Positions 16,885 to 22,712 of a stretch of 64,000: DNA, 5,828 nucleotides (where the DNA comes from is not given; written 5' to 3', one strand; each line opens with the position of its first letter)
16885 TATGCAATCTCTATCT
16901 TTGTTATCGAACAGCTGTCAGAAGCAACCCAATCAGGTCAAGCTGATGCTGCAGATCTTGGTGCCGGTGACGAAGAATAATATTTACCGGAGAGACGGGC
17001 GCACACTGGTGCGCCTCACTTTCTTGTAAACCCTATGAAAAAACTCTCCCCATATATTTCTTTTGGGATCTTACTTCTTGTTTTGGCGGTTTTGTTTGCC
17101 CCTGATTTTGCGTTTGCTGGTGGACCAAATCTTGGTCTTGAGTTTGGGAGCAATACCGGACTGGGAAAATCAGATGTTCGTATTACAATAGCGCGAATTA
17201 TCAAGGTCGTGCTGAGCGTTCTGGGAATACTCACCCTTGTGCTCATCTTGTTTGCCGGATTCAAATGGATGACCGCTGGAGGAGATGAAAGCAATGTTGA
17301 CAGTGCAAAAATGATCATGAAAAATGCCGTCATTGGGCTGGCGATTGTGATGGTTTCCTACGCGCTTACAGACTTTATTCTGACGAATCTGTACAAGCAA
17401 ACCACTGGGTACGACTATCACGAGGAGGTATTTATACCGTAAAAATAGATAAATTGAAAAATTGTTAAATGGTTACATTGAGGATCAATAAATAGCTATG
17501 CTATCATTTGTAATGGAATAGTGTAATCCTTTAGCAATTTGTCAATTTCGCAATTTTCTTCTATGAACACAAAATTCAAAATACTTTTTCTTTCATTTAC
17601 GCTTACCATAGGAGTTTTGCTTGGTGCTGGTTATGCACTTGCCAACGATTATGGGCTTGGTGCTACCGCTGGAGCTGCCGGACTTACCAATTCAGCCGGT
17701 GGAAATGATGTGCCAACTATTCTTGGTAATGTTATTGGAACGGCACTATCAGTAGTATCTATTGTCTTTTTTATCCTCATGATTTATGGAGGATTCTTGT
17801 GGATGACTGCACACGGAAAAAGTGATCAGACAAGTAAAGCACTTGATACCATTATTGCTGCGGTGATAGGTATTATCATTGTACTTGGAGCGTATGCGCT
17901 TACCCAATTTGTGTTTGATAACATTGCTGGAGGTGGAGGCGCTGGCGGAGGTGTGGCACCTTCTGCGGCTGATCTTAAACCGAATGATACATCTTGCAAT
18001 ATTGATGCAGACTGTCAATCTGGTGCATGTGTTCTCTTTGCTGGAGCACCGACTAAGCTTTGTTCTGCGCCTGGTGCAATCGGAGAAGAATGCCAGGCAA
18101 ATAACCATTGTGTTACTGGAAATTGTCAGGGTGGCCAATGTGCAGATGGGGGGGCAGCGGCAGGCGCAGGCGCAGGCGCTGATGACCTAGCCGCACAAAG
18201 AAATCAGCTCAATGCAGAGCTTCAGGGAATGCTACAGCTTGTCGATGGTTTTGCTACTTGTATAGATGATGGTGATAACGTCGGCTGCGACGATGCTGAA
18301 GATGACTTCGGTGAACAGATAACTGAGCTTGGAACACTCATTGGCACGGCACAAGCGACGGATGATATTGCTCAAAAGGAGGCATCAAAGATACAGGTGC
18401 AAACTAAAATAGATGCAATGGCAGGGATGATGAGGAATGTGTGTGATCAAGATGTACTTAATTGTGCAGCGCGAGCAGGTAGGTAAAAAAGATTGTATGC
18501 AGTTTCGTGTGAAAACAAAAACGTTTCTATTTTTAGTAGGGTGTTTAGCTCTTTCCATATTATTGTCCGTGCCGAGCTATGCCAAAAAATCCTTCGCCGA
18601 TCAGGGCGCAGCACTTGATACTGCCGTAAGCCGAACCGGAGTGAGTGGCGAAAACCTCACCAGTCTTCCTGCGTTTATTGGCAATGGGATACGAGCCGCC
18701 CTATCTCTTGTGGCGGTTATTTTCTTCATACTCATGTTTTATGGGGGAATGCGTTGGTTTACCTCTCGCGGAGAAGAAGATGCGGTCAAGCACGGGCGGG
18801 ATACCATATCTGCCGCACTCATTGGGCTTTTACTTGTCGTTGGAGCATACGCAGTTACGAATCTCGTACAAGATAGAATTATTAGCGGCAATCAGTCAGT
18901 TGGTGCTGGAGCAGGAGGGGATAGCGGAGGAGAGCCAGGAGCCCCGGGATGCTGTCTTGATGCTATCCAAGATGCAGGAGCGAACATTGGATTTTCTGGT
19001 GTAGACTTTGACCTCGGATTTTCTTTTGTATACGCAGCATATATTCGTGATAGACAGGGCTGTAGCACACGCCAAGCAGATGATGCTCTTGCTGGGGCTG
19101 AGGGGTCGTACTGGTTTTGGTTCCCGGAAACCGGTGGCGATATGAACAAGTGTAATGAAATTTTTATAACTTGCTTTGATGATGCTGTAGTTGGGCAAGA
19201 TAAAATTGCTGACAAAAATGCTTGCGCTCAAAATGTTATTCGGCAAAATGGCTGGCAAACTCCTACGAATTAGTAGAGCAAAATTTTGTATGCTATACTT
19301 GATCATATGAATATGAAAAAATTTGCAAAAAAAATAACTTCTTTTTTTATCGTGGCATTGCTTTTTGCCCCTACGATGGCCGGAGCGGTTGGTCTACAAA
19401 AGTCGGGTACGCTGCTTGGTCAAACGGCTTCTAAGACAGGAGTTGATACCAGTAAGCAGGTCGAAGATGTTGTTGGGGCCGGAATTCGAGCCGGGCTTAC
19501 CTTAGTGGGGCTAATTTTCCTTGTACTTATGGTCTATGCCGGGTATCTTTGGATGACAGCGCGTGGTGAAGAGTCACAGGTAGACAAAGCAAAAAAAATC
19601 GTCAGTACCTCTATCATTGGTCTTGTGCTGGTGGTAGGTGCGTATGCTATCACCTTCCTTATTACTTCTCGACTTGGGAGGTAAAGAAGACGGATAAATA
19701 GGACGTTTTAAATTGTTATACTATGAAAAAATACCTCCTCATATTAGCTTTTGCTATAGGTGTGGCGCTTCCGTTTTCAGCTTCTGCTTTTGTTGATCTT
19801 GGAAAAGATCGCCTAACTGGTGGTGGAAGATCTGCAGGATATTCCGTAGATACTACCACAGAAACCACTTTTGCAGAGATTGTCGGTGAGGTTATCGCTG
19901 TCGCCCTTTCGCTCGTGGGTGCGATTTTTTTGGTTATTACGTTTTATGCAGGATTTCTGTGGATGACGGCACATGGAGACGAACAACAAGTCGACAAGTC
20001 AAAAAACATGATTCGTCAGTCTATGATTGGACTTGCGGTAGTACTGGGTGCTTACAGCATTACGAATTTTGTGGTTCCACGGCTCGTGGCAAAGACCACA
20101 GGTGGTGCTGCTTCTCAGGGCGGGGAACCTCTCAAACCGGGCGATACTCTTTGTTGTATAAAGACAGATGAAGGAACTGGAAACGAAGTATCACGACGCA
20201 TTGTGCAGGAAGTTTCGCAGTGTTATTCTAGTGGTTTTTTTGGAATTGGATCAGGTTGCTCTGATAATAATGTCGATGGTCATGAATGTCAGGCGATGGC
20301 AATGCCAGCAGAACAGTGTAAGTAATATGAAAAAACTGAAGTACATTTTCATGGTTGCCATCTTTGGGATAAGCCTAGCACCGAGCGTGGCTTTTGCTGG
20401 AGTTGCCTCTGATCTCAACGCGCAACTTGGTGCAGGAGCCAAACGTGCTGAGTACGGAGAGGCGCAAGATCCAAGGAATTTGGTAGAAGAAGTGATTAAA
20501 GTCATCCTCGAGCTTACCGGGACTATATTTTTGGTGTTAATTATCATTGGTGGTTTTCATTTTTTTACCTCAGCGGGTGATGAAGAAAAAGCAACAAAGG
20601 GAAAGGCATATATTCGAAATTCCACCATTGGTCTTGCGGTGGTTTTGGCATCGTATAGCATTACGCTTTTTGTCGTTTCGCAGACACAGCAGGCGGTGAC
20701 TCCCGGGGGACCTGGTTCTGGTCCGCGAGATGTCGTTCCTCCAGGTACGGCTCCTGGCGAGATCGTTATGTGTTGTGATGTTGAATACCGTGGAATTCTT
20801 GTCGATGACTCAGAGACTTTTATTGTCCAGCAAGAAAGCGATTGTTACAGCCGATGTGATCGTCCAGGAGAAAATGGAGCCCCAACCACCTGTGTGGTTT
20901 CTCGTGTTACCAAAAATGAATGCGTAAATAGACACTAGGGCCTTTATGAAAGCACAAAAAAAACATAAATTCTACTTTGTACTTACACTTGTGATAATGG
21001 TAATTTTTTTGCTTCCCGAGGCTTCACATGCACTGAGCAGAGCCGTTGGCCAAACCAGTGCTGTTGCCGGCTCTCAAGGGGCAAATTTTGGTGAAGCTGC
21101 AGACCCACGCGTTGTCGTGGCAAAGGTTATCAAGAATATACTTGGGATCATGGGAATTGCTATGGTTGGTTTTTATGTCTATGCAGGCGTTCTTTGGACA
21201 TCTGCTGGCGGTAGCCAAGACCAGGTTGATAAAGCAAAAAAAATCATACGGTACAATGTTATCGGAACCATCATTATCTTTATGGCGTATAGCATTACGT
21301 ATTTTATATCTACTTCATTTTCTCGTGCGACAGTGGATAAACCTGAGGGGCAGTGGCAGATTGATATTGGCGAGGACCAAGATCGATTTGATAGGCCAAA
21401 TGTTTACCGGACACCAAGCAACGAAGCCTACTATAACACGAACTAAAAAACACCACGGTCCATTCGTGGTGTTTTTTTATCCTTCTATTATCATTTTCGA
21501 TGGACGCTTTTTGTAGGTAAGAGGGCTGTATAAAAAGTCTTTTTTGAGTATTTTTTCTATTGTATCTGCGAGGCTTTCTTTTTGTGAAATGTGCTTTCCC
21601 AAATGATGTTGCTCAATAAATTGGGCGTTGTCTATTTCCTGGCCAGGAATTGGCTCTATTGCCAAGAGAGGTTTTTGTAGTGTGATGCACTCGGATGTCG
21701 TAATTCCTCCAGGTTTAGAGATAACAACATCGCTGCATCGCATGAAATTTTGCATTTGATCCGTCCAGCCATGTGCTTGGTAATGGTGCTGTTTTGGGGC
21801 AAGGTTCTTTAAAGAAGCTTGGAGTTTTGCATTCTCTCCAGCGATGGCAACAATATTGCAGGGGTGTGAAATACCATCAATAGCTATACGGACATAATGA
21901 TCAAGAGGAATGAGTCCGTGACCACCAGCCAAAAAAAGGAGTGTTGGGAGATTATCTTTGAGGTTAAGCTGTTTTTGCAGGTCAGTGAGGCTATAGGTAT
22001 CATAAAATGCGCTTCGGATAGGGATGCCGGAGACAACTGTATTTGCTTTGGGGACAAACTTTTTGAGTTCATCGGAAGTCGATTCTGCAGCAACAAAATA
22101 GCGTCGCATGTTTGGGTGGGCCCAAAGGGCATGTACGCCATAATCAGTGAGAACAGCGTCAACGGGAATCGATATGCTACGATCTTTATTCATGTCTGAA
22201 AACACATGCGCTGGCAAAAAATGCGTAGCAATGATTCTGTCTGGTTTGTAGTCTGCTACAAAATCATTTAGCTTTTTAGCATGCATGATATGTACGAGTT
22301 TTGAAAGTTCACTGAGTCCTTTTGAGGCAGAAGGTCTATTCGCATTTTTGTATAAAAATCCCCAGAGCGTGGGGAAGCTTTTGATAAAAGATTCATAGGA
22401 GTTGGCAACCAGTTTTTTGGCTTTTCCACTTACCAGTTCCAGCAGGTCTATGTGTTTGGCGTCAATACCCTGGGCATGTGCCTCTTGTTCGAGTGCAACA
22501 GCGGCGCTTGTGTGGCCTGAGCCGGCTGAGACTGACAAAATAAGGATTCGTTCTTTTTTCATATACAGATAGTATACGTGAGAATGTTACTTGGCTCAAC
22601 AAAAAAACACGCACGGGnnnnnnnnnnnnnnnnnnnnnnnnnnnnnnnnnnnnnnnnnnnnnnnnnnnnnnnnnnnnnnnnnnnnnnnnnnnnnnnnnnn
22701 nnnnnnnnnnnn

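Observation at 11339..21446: Twelve tandem paralogs of a TrbC/VirB2-type (T4SS-pilin-like) protein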

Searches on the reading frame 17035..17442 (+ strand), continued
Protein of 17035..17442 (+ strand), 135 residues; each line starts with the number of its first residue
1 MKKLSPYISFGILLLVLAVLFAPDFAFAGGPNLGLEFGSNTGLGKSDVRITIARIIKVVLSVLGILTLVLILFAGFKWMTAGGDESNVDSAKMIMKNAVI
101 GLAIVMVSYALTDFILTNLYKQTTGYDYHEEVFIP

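Call 67: search_protein_representatives(alignment_id=A1)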
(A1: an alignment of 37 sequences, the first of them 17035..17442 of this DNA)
Query: 37 sequences, 129 profile positions. Proteins with E-value up to 0.001 (for the whole library): 76885; up to 1e-10: 27089; up to 1e-30: 836. The best 150 are listed.
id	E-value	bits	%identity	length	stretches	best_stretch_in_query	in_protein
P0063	2.5e-77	273.2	-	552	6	5-117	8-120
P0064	6.5e-72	255.8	-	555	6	1-110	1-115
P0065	4.3e-66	236.9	-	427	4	8-122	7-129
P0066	6.0e-64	230.0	-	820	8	31-117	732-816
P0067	1.9e-61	221.9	-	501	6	44-117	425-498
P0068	8.1e-59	213.4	-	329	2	38-126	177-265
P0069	4.6e-57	207.7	-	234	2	31-120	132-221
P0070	7.1e-57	207.1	-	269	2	31-124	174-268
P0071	1.3e-56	206.3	-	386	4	9-117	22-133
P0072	3.8e-56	204.8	-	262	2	6-127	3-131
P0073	5.0e-55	201.1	-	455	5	7-119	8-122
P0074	8.4e-55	200.4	-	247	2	32-125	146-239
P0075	1.1e-54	200.0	-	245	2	5-125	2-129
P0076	1.8e-54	199.4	-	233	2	1-120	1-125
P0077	1.4e-53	196.4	-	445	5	47-126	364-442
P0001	2.8e-41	156.7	-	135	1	1-127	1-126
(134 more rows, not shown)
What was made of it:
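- The family profile finds 76,885 representatives (call 67).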

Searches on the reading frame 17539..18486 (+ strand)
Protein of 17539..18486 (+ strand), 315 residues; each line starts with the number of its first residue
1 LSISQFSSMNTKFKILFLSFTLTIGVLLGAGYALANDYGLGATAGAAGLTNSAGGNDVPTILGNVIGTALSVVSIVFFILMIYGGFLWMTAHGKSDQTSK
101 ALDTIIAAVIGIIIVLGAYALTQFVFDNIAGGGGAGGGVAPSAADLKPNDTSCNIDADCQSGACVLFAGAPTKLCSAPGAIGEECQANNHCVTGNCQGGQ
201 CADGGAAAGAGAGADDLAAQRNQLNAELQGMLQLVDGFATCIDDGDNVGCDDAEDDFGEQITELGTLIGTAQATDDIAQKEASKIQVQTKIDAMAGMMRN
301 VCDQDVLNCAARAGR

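Call 3: search_protein_families(library=pfam, proteins=[window:17539-18486:+], max_evalue=1)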
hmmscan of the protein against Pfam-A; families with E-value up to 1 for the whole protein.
window:17539-18486:+ (315 aa): 5 families
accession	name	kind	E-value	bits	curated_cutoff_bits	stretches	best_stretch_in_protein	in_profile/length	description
PF18895.5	T4SS_pilin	-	2e-05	25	26.6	1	58-125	5-71/71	Type IV secretion system pilin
PF04290.18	DctQ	-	0.013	15.9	28.3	1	59-123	58-120/132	Tripartite ATP-independent periplasmic transporters, DctQ component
PF04956.18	TrbC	-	0.042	14.5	27.9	1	39-122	34-95/98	TrbC/VIRB2 pilin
PF15083.11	Colipase-like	-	0.15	12.7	27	1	147-189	12-53/89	Colipase-like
PF04706.18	Dickkopf_N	-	0.69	10.7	25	0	152-201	1-50/51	Dickkopf N-terminal cysteine-rich region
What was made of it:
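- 17539..18486 (+): p7: pilin core near the N-terminus, then a 189-aa C-terminal extension (Gly-rich linker, 12-Cys module, acidic helical tail). PF18895 25.0 bits, just under the cut-off (call 3).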

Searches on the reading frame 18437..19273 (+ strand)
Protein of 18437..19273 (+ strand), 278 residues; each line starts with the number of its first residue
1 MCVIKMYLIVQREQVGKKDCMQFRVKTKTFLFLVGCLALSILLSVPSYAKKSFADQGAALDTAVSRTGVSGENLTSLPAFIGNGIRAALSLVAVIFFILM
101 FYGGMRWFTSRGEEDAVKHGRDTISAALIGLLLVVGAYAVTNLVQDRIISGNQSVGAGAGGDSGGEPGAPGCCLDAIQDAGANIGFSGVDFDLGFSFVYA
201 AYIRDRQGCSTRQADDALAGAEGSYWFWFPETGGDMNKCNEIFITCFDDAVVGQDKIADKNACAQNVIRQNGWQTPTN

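Call 3: search_protein_families(library=pfam, proteins=[window:18437-19273:+], max_evalue=1)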
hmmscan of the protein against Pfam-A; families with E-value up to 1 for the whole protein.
window:18437-19273:+ (278 aa): 4 families
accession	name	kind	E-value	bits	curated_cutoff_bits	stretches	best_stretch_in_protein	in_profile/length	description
PF18895.5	T4SS_pilin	-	6e-05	23.5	26.6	1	83-143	10-70/71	Type IV secretion system pilin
PF09945.14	DUF2177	-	0.0065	17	26.9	1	81-143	32-93/124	Predicted membrane protein (DUF2177)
PF04290.18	DctQ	-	0.15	12.4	28.3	1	75-138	55-116/132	Tripartite ATP-independent periplasmic transporters, DctQ component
PF06664.17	WLS-like_TM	-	0.18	11.5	28.3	1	11-134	93-202/247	Wntless-like, transmembrane domain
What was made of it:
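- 18497..19273 (+): p8: pilin core, then a ~132-aa C-terminal extension with 6 Cys. The listed ORF starts at 18437; the likely start is 18497. PF18895 23.5 bits, under the cut-off (call 3).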

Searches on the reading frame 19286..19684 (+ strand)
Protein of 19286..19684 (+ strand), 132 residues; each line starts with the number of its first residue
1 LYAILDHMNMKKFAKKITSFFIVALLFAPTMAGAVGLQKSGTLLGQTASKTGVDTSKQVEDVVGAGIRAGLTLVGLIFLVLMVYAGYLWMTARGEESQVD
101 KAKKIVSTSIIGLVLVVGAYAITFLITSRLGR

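Call 3: search_protein_families(library=pfam, proteins=[window:19286-19684:+], max_evalue=1)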
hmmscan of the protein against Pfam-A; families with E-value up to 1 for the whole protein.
window:19286-19684:+ (132 aa): 9 families
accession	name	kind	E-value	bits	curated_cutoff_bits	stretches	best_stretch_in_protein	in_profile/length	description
PF18895.5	T4SS_pilin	-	4.8e-07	30.2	26.6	1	71-122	16-67/71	Type IV secretion system pilin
PF04290.18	DctQ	-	0.0054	17.1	28.3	1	70-129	68-125/132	Tripartite ATP-independent periplasmic transporters, DctQ component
PF02322.20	Cyt_bd_oxida_II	-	0.02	14.7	35.6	1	41-122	129-207/302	Cytochrome bd terminal oxidase subunit II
PF04956.18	TrbC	-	0.026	15.2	27.9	0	9-122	7-94/98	TrbC/VIRB2 pilin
PF14897.12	EpsG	-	0.027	14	30.1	1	11-130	161-268/326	EpsG family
PF07331.16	TctB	-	0.066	13.8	29.1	1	27-122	31-127/137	Tripartite tricarboxylate transporter TctB family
PF19629.4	DUF6133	-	0.077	13.6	27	1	83-122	6-44/65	Family of unknown function (DUF6133)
PF17410.7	Stevor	-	0.084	12.8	25.4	1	9-106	183-273/275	Subtelomeric Variable Open Reading frame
PF05545.16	FixQ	-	0.21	12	29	1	73-105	12-44/49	Cbb3-type cytochrome oxidase component FixQ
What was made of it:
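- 19307..19684 (+): p9: short Cys-free pilin, 125 aa from the ATG at 19307. PF18895 30.2 bits (call 3).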

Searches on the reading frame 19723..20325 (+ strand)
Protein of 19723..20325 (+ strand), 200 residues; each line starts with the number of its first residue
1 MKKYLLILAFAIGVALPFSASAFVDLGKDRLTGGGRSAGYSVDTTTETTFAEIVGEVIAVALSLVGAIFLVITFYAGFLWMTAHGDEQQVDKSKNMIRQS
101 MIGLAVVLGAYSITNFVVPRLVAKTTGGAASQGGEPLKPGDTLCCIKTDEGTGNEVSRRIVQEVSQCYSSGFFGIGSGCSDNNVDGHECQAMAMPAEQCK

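Call 3: search_protein_families(library=pfam, proteins=[window:19723-20325:+], max_evalue=1)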
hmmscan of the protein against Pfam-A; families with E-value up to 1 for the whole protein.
window:19723-20325:+ (200 aa): 5 families
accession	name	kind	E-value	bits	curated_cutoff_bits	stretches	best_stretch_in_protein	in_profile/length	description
PF18895.5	T4SS_pilin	-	1.3e-06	28.9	26.6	1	49-117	4-71/71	Type IV secretion system pilin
PF04290.18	DctQ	-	0.018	15.4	28.3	1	52-122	59-127/132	Tripartite ATP-independent periplasmic transporters, DctQ component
PF05545.16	FixQ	-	0.06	13.7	29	1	64-97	12-45/49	Cbb3-type cytochrome oxidase component FixQ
PF19747.4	DUF6234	-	0.14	13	27.5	1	57-110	9-66/129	Family of unknown function (DUF6234)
PF03994.20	DUF350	-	0.24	11.9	26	0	9-114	52-124/133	Domain of Unknown Function (DUF350)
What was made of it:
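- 19723..20325 (+): p10: pilin core, then an 82-aa C-terminal 6-Cys knob beginning with CC. PF18895 28.9 bits (call 3).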

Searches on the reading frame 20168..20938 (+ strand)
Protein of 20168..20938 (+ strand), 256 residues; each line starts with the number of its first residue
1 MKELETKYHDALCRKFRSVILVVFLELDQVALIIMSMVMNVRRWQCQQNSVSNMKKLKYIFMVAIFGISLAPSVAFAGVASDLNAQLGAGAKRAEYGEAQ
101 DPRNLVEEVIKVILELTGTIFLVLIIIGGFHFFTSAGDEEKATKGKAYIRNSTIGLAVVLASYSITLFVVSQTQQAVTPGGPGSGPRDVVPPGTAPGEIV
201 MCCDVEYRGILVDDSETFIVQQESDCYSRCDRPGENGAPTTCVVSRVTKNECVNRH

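Call 4: search_protein_families(library=pfam, proteins=[window:20168-20938:+], max_evalue=1)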
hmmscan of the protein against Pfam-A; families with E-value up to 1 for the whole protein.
window:20168-20938:+ (256 aa): 2 families
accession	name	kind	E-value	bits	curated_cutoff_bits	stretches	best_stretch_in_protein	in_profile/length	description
PF18895.5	T4SS_pilin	-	5.4e-06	26.8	26.6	1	113-165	16-67/71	Type IV secretion system pilin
PF15420.11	Abhydrolase_9_N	-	0.036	14.5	27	1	30-81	59-110/208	Alpha/beta-hydrolase family N-terminus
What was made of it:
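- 20327..20938 (+): p11: pilin core, then an 86-aa C-terminal 6-Cys knob beginning with CC. The listed ORF starts at 20168; the likely start is 20327. PF18895 26.8 bits (call 4).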

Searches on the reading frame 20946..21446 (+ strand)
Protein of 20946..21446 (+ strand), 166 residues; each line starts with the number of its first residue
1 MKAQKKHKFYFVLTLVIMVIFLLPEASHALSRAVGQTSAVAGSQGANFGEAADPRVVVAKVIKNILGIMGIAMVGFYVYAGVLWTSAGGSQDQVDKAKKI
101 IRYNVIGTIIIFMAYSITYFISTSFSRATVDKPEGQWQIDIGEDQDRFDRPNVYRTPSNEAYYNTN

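Call 4: search_protein_families(library=pfam, proteins=[window:20946-21446:+], max_evalue=1)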
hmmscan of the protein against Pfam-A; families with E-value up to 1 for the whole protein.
window:20946-21446:+ (166 aa): 4 families
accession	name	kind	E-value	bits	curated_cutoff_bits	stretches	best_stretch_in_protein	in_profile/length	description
PF18895.5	T4SS_pilin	-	3.6e-06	27.4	26.6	1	60-121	11-71/71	Type IV secretion system pilin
PF04956.18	TrbC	-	0.0011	19.6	27.9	1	1-118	1-95/98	TrbC/VIRB2 pilin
PF06664.17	WLS-like_TM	-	0.0098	15.7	28.3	1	7-125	107-211/247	Wntless-like, transmembrane domain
PF07884.19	VKOR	-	0.46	11.1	27.5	1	35-125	40-109/134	Vitamin K epoxide reductase family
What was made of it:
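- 20946..21446 (+): p12: pilin core, then a 43-aa Cys-free tail. Last gene of the array. PF18895 27.4 bits, TrbC 19.6 bits (call 4).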

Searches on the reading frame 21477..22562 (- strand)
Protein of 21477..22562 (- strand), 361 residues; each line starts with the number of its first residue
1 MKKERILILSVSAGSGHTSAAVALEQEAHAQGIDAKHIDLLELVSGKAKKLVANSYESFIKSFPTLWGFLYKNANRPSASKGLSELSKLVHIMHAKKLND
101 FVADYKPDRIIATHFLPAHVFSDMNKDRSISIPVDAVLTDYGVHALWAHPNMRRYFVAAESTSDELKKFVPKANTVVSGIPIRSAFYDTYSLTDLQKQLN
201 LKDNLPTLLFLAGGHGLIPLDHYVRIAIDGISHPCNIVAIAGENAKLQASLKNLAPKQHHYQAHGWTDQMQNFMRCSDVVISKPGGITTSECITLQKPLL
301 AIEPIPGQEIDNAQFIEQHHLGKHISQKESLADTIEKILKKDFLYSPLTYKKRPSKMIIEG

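Call 4: search_protein_families(library=pfam, proteins=[window:21477-22562:-], max_evalue=1)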
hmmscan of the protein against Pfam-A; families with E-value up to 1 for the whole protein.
window:21477-22562:- (361 aa): 5 families
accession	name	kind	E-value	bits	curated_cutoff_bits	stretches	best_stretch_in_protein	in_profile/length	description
PF06925.17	MGDG_synth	-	4.3e-24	85.9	25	1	17-182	1-169/169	Monogalactosyldiacylglycerol (MGDG) synthase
PF04101.22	Glyco_tran_28_C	-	9.5e-10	39.2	22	1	234-344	30-142/166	Glycosyltransferase family 28 C-terminal domain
PF13528.12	Glyco_trans_1_3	-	0.013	15.1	25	1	275-340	253-319/322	Glycosyl transferase family 1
PF19361.4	DUF5937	-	0.056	13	27.1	1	224-272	3-50/267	Family of unknown function (DUF5937)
PF01695.23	IstB_IS21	-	0.075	13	24.1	0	6-45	94-133/238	IstB-like ATP binding protein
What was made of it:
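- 21477..22562 (-): MGDG-synthase-type glycosyltransferase, convergent with the array. Conserved downstream neighbour. PF06925, E 4e-24 (call 4).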
